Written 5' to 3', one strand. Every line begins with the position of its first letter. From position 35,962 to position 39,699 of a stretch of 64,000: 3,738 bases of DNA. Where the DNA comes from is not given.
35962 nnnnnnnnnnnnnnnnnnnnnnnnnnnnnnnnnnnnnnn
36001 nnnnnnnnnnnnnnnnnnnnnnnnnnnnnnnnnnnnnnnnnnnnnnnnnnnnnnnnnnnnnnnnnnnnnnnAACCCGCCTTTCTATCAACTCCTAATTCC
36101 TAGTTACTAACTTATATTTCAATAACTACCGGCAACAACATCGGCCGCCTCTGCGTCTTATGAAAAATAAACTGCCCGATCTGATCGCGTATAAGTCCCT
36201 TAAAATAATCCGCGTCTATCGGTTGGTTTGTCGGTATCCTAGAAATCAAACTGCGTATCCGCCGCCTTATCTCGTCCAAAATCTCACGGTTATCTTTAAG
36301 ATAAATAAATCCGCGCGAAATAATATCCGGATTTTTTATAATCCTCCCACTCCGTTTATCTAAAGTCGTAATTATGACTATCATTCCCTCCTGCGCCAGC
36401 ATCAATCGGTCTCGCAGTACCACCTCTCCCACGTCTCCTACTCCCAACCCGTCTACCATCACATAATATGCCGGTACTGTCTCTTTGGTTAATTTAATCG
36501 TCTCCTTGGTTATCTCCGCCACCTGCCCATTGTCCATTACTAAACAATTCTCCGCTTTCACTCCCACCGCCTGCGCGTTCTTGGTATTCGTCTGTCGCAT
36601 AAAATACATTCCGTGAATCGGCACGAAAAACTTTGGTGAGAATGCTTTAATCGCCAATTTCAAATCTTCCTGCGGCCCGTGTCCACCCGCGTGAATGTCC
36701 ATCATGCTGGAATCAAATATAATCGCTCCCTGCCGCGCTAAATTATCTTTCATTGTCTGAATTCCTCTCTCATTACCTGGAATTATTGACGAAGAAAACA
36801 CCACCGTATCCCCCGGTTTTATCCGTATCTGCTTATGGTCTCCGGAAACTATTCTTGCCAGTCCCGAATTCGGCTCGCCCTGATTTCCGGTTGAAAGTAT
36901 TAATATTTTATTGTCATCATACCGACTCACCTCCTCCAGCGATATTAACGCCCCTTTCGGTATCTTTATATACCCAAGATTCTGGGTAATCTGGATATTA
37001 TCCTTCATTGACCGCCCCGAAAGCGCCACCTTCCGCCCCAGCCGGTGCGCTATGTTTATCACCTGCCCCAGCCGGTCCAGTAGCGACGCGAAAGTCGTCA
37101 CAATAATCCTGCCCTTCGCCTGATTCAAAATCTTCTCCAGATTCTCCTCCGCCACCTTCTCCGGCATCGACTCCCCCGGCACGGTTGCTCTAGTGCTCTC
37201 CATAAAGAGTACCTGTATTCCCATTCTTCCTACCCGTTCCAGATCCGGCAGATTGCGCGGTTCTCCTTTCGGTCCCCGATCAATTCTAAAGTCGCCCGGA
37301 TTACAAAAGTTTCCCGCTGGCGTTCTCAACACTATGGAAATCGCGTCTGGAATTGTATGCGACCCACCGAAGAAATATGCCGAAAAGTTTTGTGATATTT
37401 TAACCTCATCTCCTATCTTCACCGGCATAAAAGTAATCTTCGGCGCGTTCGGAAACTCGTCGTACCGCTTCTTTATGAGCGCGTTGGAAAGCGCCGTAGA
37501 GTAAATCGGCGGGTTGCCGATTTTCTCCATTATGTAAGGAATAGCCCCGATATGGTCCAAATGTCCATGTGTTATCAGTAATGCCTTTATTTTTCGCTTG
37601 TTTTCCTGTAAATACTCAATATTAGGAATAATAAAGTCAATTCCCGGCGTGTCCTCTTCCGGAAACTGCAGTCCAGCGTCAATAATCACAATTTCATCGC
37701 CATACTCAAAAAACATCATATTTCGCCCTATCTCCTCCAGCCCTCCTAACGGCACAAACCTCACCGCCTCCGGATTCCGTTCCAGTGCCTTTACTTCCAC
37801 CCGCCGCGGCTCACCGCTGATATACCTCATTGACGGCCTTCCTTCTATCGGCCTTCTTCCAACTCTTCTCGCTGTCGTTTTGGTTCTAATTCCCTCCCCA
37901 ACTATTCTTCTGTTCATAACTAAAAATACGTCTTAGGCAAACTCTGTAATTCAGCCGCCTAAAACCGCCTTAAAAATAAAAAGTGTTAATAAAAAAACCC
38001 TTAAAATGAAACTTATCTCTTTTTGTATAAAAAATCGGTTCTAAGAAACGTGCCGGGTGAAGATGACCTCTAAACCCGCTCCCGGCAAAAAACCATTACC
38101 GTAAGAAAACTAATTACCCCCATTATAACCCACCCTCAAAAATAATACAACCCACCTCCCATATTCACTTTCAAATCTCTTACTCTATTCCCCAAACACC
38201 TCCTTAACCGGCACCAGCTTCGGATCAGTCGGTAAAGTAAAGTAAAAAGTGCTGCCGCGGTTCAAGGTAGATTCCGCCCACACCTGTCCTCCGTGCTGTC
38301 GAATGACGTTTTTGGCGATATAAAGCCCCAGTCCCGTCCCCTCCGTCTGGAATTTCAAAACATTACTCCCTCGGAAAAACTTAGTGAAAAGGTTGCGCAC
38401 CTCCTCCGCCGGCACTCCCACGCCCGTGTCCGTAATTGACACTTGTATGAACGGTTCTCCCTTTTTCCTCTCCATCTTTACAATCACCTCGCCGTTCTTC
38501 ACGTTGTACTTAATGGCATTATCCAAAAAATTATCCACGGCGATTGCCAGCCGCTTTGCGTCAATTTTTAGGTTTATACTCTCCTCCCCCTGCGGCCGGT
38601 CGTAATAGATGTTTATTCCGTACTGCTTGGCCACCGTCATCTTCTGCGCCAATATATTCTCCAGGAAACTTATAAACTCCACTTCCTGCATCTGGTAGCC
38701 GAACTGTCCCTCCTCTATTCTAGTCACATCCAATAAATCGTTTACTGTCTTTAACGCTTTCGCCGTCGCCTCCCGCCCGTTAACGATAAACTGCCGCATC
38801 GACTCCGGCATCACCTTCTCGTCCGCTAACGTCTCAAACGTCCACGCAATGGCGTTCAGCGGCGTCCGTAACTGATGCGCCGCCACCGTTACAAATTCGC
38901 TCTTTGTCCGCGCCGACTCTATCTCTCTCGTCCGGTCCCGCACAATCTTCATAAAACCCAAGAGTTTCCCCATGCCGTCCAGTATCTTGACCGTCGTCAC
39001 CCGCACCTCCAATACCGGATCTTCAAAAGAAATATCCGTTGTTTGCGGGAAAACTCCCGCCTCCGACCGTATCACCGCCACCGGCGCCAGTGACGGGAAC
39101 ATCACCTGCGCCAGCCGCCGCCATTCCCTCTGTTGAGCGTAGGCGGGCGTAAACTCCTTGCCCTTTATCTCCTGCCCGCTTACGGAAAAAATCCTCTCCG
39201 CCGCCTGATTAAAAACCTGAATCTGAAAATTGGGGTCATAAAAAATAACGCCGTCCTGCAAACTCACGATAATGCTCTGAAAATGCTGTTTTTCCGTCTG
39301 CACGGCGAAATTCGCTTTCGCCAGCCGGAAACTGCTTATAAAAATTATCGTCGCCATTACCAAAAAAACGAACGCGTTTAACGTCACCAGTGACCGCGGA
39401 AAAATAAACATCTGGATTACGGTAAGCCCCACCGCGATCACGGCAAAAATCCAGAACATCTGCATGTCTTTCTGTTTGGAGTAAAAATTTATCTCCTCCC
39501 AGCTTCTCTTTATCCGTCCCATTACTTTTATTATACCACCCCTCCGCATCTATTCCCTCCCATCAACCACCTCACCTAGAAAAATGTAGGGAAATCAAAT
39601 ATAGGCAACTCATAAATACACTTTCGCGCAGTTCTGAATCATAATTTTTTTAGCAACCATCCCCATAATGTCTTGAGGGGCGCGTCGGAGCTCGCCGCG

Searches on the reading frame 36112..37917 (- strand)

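Call 91: search_protein_families(library=pfam, proteins=[window:36112-37917:-], max_evalue=0.001)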
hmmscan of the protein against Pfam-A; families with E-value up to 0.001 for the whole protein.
window:36112-37917:- (601 aa): 4 families
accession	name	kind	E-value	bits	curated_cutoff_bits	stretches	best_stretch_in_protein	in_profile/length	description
PF22505.1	RNase_J_b_CASP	-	1.2e-46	158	27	1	268-393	1-126/126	Ribonuclease J, beta-CASP domain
PF17770.6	RNase_J_C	-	4.2e-28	98.8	23.8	1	500-601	1-102/102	Ribonuclease J C-terminal domain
PF00753.33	Lactamase_B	-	5e-13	49.9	22.7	1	65-159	6-93/196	Metallo-beta-lactamase superfamily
PF12706.13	Lactamase_B_2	-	1.7e-06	28.2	27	1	99-183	21-108/200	Beta-lactamase superfamily domain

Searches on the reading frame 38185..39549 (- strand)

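Call 91: search_protein_families(library=pfam, proteins=[window:38185-39549:-], max_evalue=0.001)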
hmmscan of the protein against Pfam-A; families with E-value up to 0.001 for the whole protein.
window:38185-39549:- (454 aa): 5 families
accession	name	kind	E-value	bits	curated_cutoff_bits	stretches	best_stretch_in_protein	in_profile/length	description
PF02518.31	HATPase_c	-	1.8e-27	96.4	26.4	1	330-442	2-110/111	Histidine kinase-, DNA gyrase B-, and HSP90-like ATPase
PF00512.31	HisKA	-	2.1e-12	47.3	26.9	1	216-281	2-66/66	His Kinase A (phospho-acceptor) domain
PF00989.32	PAS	-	1.8e-06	28.4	22.6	1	89-205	2-112/113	PAS fold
PF13426.13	PAS_9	-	6.4e-05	23.6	27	0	99-207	2-102/103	PAS domain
PF08448.16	PAS_4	-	0.0003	21.4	23.1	0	96-148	3-48/110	PAS fold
